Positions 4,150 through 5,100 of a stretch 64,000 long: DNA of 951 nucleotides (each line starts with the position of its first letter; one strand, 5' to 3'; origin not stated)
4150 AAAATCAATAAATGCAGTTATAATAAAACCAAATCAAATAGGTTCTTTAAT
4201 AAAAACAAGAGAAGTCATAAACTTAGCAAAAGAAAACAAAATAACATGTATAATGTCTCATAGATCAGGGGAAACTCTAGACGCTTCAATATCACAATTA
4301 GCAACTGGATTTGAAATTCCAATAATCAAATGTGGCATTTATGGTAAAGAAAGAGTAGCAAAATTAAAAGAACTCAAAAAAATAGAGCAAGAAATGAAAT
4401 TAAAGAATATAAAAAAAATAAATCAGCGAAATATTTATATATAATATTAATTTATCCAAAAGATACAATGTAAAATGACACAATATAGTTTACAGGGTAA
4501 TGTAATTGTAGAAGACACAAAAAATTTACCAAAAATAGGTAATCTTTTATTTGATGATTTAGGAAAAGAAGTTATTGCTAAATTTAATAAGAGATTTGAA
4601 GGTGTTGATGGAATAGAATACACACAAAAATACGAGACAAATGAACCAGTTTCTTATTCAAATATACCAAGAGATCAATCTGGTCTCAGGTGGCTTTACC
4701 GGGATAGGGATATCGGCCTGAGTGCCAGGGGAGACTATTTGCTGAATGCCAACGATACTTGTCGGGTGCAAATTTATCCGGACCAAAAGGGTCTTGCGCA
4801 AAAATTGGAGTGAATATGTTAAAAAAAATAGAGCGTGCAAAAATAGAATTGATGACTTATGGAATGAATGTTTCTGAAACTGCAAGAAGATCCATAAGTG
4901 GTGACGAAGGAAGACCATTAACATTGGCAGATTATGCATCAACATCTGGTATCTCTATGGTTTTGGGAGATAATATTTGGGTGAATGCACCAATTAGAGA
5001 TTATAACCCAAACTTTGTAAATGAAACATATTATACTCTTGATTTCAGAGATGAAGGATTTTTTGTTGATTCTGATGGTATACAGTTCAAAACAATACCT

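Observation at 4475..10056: Compact operon of small protein, radical SAM, divergent carbamoyltransferase and Cx10CxxC radical SAM genes, facing an ATP-grasp plus nitroreductase pair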

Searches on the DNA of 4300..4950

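Call 54: search_rna_families(source=window, start=4300, end=4950, threshold=evalue, max_evalue=10, show_alignments=3)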
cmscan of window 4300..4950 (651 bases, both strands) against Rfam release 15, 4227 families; matches with E-value up to 10: 1.
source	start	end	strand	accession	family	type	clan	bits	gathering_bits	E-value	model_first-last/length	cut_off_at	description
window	4596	4688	+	RF00205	snoR41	Gene; snRNA; snoRNA; CD-box;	CL00068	19.6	40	1.1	1-97/97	no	Small nucleolar RNA R41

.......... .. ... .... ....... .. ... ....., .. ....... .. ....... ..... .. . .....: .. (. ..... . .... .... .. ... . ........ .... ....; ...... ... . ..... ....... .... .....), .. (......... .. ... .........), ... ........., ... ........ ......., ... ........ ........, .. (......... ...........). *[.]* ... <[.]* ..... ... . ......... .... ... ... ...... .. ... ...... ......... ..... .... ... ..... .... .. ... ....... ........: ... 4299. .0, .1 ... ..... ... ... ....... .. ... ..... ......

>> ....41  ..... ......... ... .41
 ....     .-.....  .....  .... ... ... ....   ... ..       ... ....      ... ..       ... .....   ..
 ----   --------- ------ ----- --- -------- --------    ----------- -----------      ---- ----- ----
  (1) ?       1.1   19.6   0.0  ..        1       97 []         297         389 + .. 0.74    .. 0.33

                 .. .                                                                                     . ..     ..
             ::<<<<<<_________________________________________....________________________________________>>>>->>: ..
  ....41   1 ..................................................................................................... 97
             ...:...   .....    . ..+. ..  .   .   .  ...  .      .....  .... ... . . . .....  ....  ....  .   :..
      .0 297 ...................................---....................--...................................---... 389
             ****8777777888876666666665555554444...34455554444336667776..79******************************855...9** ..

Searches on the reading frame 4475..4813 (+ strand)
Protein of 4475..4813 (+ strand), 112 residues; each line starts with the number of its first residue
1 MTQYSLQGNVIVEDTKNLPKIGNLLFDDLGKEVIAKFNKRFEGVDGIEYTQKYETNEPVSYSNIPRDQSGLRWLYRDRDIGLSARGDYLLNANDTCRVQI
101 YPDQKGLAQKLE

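Call 3: search_protein_families(library=pfam, proteins=[window:4475-4813:+], max_evalue=0.01)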
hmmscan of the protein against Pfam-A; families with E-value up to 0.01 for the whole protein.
window:4475-4813:+ (112 aa): 0 families

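Call 4: search_protein_families(library=ncbifam, proteins=[window:4475-4813:+], max_evalue=0.01)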
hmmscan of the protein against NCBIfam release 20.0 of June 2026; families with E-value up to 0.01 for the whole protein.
window:4475-4813:+ (112 aa): 0 families

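Call 19: search_protein_families(library=padloc, proteins=[window:4475-4813:+], max_evalue=0.01)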
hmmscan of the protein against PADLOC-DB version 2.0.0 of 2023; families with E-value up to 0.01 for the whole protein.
window:4475-4813:+ (112 aa): 0 families

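Call 33: find_homologous_proteins(query=window:4475-4813:+, max_evalue=0.01)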
Query window:4475-4813:+ (112 aa): 1 proteins with E <= 0.01 among 1 candidates.
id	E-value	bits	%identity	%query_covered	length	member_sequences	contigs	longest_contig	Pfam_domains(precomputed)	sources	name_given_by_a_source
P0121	3.7e-69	247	100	100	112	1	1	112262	-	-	-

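Call 74: search_protein_representatives(protein=window:4475-4813:+)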
Query: 112 residues. Proteins with E-value up to 0.001 (for the whole library): 50; up to 1e-10: 15; up to 1e-30: 1. The best 50 are listed.
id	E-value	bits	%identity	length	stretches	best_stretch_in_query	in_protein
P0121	1.2e-69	247.4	100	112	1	1-112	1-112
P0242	8.8e-25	102.9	57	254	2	1-66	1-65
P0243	8.6e-17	77.2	50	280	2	3-68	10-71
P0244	4.7e-16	74.9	54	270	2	6-69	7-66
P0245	1.4e-15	73.4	42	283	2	50-112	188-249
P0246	9.7e-14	67.4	41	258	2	20-91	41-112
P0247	2.2e-13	66.3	45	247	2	3-67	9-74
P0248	2.3e-13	66.2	36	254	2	56-111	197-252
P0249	6.8e-13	64.7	50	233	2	4-67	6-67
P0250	1.0e-12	64.1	42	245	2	3-67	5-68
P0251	1.8e-12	63.3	44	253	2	7-68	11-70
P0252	4.5e-12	62.0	44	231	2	4-66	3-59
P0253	8.1e-12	61.2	44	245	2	18-70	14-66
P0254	2.3e-11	59.7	52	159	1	4-70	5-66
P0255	8.7e-11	57.9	41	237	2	15-81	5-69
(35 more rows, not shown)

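Call 75: search_protein_families(library=pfam, proteins=[P0242, P0243, P0244, P0245, P0246, P0248, P0250], max_evalue=0.01)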
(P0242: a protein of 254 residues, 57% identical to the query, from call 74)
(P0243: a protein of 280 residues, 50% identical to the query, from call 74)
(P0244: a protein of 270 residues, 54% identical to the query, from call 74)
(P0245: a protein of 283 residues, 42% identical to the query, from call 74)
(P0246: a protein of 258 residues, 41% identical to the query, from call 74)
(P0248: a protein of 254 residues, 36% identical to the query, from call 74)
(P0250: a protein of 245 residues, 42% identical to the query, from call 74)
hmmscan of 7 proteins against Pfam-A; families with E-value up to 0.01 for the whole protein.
P0242 (254 aa): 0 families

P0243 (280 aa): 0 families

P0244 (270 aa): 0 families

P0245 (283 aa): 0 families

P0246 (258 aa): 0 families

P0248 (254 aa): 0 families

P0250 (245 aa): 0 families

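Call 78: find_encoding_contigs(protein=P0242, flank=8000, max_places=3)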
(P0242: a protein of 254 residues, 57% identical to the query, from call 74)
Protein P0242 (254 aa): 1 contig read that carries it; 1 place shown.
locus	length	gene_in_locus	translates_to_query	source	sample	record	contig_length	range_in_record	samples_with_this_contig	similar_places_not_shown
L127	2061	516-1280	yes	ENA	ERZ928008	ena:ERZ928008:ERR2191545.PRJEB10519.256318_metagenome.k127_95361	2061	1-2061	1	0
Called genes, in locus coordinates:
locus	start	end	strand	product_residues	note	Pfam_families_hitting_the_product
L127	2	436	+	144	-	?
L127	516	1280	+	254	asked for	-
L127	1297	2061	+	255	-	?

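Call 80: find_encoding_contigs(protein=P0243, flank=8000, max_places=3)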
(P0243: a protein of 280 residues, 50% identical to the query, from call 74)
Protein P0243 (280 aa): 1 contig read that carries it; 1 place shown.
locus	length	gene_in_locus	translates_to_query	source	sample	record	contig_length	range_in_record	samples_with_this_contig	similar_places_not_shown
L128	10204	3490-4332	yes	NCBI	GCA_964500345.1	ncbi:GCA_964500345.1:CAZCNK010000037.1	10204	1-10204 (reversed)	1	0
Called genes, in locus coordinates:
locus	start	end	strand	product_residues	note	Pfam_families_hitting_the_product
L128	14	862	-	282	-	PF01882:DUF58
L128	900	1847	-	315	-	PF20030:bpMoxR, PF00004:AAA (weak), PF07726:AAA_3, PF07728:AAA_5, PF17863:AAA_lid_2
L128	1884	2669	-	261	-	PF24334:DUF7502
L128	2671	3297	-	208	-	-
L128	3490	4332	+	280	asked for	-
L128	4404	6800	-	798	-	PF00092:VWA, PF13519:VWA_2, PF13768:VWA_3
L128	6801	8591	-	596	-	PF07584:BatA, PF24156:DUF7407, PF24157:DUF7408, PF24155:DUF7406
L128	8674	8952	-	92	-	-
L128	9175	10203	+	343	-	?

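Call 81: find_encoding_contigs(protein=P0245, flank=8000, max_places=3)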
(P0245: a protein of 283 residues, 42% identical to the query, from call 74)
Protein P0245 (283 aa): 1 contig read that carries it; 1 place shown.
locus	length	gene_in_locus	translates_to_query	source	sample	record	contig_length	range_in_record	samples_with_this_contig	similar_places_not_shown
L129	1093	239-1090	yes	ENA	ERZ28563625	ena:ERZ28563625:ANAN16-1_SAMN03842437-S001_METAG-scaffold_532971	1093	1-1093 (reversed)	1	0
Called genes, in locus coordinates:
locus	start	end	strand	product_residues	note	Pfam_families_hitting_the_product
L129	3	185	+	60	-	?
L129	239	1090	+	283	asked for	-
